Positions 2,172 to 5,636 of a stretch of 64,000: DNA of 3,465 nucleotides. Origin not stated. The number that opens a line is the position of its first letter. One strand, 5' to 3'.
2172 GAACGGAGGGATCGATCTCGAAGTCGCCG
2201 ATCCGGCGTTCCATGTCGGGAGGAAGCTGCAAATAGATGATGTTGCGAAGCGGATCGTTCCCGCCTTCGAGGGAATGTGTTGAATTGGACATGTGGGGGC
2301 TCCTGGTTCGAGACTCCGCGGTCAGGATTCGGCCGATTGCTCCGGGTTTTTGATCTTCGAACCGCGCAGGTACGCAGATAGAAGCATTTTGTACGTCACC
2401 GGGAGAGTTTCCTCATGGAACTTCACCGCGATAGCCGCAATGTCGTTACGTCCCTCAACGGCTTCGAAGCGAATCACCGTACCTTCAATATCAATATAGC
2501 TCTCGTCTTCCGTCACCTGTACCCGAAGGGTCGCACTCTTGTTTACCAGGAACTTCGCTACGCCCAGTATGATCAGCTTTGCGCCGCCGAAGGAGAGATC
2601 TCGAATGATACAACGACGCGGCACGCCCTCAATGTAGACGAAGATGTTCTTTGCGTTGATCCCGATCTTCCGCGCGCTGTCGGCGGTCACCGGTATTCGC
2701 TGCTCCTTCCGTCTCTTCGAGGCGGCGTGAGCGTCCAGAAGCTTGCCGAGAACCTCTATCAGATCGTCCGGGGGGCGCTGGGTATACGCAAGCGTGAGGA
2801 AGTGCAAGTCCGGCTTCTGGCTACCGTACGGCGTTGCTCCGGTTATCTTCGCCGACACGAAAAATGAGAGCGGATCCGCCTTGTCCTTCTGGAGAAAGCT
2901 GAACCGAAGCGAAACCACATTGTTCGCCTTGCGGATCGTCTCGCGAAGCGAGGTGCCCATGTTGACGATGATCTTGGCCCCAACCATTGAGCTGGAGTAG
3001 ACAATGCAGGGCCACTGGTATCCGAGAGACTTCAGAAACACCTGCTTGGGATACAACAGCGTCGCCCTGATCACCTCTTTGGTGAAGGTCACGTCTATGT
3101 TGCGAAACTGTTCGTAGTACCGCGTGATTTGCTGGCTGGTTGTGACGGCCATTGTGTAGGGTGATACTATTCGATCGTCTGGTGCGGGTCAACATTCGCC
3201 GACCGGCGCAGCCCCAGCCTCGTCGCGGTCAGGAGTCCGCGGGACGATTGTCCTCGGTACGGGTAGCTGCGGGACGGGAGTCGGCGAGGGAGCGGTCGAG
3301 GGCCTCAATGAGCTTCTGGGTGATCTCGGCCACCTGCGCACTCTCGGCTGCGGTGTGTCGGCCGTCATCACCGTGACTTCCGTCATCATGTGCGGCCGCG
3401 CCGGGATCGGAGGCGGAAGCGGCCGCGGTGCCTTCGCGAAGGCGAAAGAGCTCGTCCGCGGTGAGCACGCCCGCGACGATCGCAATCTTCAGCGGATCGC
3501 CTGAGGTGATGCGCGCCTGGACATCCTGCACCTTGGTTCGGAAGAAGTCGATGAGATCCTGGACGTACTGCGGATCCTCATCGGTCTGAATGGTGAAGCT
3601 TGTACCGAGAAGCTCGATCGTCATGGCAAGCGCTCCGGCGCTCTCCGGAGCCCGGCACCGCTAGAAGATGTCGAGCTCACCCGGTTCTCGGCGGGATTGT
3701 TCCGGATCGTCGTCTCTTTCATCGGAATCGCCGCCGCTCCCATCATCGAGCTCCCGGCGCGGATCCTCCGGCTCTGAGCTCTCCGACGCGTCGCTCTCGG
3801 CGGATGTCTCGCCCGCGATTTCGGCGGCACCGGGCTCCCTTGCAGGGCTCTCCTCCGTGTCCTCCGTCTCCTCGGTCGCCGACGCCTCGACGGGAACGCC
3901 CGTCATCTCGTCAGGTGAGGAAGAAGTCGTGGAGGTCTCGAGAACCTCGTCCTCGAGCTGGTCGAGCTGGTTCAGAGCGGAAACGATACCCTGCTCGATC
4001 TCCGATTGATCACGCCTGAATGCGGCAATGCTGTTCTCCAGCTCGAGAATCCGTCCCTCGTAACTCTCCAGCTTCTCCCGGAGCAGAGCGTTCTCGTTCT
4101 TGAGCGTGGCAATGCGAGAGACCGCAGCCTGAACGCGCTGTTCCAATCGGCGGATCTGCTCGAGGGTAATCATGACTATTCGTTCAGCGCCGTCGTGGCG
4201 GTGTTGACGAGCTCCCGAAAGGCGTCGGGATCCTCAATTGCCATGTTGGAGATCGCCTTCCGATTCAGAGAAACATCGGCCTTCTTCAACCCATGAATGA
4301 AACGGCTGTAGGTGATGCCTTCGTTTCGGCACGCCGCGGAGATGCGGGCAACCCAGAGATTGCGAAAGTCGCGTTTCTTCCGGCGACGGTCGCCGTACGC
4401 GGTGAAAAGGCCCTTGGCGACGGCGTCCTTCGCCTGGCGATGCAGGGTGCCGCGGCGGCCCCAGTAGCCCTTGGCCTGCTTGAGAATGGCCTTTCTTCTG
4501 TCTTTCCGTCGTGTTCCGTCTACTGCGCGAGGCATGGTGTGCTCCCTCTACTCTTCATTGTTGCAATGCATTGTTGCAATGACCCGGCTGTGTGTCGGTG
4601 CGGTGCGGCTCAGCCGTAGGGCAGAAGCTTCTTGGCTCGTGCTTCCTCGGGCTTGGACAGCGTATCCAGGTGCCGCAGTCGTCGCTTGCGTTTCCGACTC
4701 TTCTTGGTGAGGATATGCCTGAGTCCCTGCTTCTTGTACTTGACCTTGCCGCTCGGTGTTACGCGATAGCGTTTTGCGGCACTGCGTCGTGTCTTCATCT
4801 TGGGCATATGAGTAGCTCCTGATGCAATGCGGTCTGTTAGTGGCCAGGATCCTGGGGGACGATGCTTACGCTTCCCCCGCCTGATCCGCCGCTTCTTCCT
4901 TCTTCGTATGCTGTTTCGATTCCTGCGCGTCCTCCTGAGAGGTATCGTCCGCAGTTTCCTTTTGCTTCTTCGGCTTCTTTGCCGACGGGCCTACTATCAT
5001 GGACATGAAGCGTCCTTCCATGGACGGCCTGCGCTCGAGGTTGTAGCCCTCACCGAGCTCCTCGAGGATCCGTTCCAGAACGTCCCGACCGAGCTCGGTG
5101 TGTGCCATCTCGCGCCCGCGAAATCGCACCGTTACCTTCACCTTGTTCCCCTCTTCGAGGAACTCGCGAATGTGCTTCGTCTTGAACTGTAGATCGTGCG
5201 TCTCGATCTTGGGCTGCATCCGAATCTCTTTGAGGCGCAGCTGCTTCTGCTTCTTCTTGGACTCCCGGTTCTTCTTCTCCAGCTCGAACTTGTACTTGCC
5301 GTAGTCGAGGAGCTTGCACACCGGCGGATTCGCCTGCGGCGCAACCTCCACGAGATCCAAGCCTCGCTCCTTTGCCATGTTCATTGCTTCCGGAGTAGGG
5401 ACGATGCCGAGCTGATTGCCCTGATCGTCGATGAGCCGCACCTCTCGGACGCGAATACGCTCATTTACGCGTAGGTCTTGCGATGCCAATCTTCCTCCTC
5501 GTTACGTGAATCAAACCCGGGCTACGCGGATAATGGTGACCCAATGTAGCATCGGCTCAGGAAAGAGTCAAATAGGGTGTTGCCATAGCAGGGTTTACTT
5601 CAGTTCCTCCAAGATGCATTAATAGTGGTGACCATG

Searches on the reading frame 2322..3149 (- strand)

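Call 53: search_protein_families(library=pfam, proteins=[window:2322-3149:-], max_evalue=0.0001)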
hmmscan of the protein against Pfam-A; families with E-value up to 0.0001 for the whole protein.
window:2322-3149:- (275 aa): 2 families
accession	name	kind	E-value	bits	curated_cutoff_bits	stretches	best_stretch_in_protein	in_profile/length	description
PF20424.3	PilZN3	-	5.4e-63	211.5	27.4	1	6-140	1-134/135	PilZN3 domain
PF07238.19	PilZ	-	8.6e-10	39.3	22.5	1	146-249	2-90/102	PilZ domain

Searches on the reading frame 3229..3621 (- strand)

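Call 54: search_protein_families(library=pfam, proteins=[window:3229-3621:-], max_evalue=0.0001)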
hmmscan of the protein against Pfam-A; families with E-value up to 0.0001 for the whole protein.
window:3229-3621:- (130 aa): 1 family
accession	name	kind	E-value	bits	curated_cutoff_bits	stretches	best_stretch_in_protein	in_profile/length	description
PF05164.18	ZapA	-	2.6e-10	40.9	23.8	1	1-92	2-76/88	Cell division protein ZapA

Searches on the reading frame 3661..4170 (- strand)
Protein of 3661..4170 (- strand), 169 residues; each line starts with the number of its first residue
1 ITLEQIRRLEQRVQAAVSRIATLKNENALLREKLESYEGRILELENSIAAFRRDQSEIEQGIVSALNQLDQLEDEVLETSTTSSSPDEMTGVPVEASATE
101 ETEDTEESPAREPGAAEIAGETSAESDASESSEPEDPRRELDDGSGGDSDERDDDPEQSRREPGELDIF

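Call 54: search_protein_families(library=pfam, proteins=[window:3661-4170:-], max_evalue=0.0001)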
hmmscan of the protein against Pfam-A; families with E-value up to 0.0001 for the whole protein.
window:3661-4170:- (169 aa): 1 family
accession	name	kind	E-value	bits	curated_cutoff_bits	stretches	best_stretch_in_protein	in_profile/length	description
PF06005.17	ZapB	-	4.9e-12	46.6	31.5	1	2-71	2-71/71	Cell division protein ZapB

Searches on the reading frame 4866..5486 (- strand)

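Call 54: search_protein_families(library=pfam, proteins=[window:4866-5486:-], max_evalue=0.0001)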
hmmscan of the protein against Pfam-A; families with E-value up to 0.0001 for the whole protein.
window:4866-5486:- (206 aa): 2 families
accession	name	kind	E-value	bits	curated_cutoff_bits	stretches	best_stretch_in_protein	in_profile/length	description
PF00707.27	IF3_C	-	9.8e-37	125.2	34.8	1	84-167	2-85/86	Translation initiation factor IF-3, C-terminal domain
PF05198.21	IF3_N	-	3e-34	117.4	26.9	1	7-75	1-69/70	Translation initiation factor IF-3, N-terminal domain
